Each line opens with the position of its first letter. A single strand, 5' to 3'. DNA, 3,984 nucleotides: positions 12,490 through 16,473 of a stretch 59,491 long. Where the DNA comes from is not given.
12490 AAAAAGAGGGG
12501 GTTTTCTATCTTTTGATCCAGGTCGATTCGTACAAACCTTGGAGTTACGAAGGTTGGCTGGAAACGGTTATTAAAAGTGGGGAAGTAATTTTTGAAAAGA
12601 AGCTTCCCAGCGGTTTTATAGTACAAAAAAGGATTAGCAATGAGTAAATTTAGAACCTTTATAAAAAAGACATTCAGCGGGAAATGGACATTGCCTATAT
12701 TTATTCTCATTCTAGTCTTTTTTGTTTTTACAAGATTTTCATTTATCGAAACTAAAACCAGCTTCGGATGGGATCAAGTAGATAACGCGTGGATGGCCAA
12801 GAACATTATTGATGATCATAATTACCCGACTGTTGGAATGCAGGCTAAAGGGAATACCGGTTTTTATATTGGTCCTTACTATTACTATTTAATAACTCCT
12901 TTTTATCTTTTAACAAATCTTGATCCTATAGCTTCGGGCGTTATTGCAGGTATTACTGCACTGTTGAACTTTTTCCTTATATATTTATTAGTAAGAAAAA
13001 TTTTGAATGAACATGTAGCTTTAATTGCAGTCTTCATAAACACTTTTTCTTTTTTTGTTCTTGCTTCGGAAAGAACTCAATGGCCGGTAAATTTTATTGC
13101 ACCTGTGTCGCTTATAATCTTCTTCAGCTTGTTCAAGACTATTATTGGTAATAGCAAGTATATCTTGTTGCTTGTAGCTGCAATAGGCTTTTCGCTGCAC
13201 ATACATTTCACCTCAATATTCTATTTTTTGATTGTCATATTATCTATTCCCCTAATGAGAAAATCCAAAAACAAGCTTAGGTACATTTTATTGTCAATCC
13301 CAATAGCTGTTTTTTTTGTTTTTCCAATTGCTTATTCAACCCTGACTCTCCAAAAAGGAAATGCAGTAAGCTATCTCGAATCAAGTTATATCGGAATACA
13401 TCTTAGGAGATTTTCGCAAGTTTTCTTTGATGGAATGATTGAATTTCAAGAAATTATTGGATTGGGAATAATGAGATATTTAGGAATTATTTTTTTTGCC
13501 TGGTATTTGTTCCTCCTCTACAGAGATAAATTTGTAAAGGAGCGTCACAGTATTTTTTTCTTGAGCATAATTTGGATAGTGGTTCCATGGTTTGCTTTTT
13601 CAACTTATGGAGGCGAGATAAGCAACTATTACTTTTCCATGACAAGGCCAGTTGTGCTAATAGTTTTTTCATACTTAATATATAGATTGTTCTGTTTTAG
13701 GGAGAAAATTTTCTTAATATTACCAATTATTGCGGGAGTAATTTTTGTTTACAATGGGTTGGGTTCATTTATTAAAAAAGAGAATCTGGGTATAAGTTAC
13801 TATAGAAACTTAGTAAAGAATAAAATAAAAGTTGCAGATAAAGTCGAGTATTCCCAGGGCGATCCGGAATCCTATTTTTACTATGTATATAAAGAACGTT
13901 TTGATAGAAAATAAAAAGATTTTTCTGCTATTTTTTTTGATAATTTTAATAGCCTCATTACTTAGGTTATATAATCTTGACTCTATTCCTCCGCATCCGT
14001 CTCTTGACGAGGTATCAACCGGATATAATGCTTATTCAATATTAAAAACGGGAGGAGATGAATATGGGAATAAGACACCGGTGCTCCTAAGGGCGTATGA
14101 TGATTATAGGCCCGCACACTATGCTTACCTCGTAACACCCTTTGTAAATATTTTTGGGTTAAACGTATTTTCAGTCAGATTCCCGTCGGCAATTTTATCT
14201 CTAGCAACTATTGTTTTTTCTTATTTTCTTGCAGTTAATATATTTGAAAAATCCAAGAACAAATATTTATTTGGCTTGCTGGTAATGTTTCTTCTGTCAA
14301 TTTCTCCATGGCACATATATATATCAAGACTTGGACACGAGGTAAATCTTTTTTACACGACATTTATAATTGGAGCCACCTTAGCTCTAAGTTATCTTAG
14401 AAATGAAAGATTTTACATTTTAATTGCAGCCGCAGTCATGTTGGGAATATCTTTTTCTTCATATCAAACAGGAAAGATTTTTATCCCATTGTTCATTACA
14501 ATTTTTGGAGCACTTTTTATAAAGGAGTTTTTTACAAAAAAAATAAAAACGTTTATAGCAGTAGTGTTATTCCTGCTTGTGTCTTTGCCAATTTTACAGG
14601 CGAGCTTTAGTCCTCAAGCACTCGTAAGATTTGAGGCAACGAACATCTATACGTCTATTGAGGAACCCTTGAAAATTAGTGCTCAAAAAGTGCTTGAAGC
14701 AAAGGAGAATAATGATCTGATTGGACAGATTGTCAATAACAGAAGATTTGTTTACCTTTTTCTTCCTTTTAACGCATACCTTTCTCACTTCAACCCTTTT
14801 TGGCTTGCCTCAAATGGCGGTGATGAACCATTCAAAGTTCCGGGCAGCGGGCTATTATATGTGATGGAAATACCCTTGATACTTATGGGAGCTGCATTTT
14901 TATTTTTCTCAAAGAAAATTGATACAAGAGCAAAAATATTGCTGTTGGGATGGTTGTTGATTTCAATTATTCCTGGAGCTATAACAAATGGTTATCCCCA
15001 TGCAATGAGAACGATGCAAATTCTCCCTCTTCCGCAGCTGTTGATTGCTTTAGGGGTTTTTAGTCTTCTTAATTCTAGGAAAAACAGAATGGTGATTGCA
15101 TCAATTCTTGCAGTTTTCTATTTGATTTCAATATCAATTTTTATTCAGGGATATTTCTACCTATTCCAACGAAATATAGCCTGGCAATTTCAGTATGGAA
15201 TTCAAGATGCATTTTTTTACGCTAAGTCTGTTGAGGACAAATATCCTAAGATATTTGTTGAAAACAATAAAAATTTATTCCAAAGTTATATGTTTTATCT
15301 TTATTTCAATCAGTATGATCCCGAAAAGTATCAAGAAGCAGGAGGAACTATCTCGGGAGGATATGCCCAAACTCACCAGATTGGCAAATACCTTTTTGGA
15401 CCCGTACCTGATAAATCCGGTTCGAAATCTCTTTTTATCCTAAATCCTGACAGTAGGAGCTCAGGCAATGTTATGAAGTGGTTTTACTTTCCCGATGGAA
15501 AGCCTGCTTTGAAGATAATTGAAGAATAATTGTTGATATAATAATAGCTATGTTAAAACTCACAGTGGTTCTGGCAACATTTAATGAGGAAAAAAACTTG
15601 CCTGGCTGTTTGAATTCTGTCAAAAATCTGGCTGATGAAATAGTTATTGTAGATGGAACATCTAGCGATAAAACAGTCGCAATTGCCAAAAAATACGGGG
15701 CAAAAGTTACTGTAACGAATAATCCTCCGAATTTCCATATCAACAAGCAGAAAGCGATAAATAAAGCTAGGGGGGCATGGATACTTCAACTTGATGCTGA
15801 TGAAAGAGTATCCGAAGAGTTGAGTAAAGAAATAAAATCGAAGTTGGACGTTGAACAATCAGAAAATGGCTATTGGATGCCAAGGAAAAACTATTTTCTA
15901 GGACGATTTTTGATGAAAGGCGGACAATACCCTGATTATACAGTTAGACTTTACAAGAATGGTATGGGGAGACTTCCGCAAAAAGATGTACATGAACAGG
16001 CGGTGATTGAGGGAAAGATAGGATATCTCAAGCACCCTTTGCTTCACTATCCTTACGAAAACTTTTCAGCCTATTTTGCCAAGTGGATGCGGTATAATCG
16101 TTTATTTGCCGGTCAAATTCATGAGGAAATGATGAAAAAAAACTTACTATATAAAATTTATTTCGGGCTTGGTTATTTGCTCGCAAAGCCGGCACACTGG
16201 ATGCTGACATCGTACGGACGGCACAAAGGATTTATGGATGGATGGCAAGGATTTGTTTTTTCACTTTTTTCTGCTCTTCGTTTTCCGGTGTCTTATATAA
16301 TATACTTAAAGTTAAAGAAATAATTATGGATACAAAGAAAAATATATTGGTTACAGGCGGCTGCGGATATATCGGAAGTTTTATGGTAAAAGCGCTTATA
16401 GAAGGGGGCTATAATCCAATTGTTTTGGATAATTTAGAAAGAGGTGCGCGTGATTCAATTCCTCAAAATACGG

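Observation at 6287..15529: Six consecutive polytopic GT-C paralogues in two interleaved subfamilies (order X-A-A-X-X-A)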

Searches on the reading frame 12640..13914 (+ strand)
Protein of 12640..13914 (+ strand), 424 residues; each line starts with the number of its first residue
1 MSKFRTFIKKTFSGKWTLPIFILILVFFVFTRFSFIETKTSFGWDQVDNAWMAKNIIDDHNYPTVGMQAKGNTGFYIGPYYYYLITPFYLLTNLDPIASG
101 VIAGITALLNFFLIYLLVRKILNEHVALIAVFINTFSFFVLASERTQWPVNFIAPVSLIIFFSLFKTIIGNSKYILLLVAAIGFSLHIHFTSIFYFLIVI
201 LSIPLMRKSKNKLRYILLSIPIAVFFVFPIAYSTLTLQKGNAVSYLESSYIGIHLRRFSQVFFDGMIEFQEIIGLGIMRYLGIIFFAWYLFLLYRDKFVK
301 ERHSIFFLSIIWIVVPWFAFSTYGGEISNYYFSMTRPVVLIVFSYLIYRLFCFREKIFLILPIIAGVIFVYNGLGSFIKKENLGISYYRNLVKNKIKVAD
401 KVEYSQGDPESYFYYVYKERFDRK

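Call 5: search_protein_families(library=pfam, proteins=[window:12640-13914:+], max_evalue=0.01)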
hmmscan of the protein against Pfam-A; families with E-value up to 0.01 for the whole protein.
window:12640-13914:+ (424 aa): 1 family
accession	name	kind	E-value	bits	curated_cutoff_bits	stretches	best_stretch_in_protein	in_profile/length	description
PF13231.12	PMT_2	-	7e-07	30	26.1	1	79-230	4-157/160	Dolichyl-phosphate-mannose-protein mannosyltransferase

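Call 18: search_protein_families(library=ncbifam, proteins=[window:12640-13914:+], max_evalue=0.01)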
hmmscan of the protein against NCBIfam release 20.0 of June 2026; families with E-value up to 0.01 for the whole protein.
window:12640-13914:+ (424 aa): 0 families

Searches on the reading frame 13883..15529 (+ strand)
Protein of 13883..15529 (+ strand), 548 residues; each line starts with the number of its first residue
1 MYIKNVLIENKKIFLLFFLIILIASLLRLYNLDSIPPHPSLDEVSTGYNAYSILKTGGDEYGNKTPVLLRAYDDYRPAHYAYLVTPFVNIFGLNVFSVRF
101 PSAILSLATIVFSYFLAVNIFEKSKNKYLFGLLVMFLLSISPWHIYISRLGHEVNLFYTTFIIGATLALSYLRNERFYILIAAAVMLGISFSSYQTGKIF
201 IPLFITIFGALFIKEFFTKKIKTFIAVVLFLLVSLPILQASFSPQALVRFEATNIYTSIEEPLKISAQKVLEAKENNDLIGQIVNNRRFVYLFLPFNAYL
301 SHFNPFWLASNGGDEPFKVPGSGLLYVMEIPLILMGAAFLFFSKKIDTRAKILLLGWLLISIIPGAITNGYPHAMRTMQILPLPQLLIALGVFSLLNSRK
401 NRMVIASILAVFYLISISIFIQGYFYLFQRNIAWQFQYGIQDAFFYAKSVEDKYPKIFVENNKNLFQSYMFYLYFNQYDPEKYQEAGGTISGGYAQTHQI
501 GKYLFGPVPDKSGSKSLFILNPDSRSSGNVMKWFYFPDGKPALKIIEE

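Call 5: search_protein_families(library=pfam, proteins=[window:13883-15529:+], max_evalue=0.01)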
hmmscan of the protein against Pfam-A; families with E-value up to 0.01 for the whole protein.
window:13883-15529:+ (548 aa): 1 family
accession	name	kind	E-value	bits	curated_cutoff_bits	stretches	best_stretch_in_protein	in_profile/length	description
PF13231.12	PMT_2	-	3.3e-09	37.6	26.1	1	77-237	3-157/160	Dolichyl-phosphate-mannose-protein mannosyltransferase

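Call 18: search_protein_families(library=ncbifam, proteins=[window:13883-15529:+], max_evalue=0.01)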
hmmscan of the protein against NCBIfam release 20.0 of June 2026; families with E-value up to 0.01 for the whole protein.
window:13883-15529:+ (548 aa): 1 family
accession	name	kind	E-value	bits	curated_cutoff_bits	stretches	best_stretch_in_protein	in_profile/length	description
TIGR03663.1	TIGR03663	subfamily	2e-06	27.1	126.25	1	16-209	3-178/435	flippase activity-associated protein Agl23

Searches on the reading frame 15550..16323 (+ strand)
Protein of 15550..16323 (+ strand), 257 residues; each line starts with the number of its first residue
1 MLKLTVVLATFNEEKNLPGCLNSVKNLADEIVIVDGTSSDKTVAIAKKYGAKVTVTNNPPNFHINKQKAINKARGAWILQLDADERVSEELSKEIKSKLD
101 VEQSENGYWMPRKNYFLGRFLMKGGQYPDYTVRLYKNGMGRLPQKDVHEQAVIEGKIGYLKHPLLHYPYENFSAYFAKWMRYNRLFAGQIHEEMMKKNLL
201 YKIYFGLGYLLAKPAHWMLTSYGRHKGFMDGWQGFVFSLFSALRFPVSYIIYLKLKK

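Call 5: search_protein_families(library=pfam, proteins=[window:15550-16323:+], max_evalue=0.01)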
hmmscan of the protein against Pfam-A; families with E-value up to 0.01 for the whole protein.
window:15550-16323:+ (257 aa): 2 families
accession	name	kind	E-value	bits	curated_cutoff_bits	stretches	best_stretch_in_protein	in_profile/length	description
PF00535.33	Glycos_transf_2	-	7.2e-20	72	23.3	1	5-100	1-104/168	Glycosyl transferase family 2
PF13704.12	Glyco_tranf_2_4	-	5.3e-05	24.1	27.5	1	12-85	2-82/98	Glycosyl transferase family 2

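Call 18: search_protein_families(library=ncbifam, proteins=[window:15550-16323:+], max_evalue=0.01)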
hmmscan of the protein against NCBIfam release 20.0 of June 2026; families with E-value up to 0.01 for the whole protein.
window:15550-16323:+ (257 aa): 14 families
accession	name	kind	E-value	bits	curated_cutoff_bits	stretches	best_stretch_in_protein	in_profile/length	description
TIGR04283.1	glyco_like_mftF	equivalog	6e-14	52.2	182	1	4-108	1-106/221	TIGR04283 family arsenosugar biosynthesis glycosyltransferase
TIGR04195.1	S_glycosyl_SunS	equivalog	1.1e-11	44.3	350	1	5-93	60-150/421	SunS family peptide S-glycosyltransferase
NF007482.0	PRK10073.1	equivalog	2e-07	30.3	423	1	3-105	7-121/334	glycosyltransferase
NF038302.1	EPS_HpsE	equivalog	2.6e-07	29.9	300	1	3-87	2-99/307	hormogonium polysaccharide biosynthesis glycosyltransferase HpsE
TIGR04182.1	glyco_TIGR04182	equivalog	5.4e-07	29.3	325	1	4-85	2-83/293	S-layer glycoprotein N-glycosyltransferase AglJ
NF010496.0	PRK13915.1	equivalog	6.6e-07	28.7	262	1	3-57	32-92/307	glucosyl-3-phosphoglycerate synthase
NF041391.1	DPhHxTase_Halo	equivalog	1.4e-06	27.4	375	1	9-86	2-80/213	dolichyl-phosphate hexose transferase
NF050050.1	ProtGlycPglI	equivalog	2.8e-05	23.6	500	1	2-97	2-106/306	GalNAc(5)-diNAcBac-PP-undecaprenol beta-1,3-glucosyltransferase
NF041875.1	EPS_EpsD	equivalog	7.4e-05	22.3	370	1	4-93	1-98/325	exopolysaccharide biosynthesis glycosyltransferase EpsD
NF047683.1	TeichurnBiosyTuaG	equivalog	0.0001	22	400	1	4-96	8-109/252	teichuronic acid biosynthesis protein TuaG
NF058614.1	PPMAGASynPpgS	equivalog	0.00075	19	370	1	6-54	4-52/226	polyprenyl-phospho-N-acetylgalactosaminyl synthase PpgS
NF045692.1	OglycostaseCruG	equivalog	0.0016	17.4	600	1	3-86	42-139/386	2'-O-glycosyltransferase CruG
TIGR03111.1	glyc2_xrt_Gpos1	hypoth_equivalog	0.0048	15.7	363.95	1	3-99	50-156/439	TIGR03111 family XrtG-associated glycosyltransferase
NF053739.1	GlytfEpsEBac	equivalog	0.0052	15.8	450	1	3-95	2-104/265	glycosyltransferase EpsE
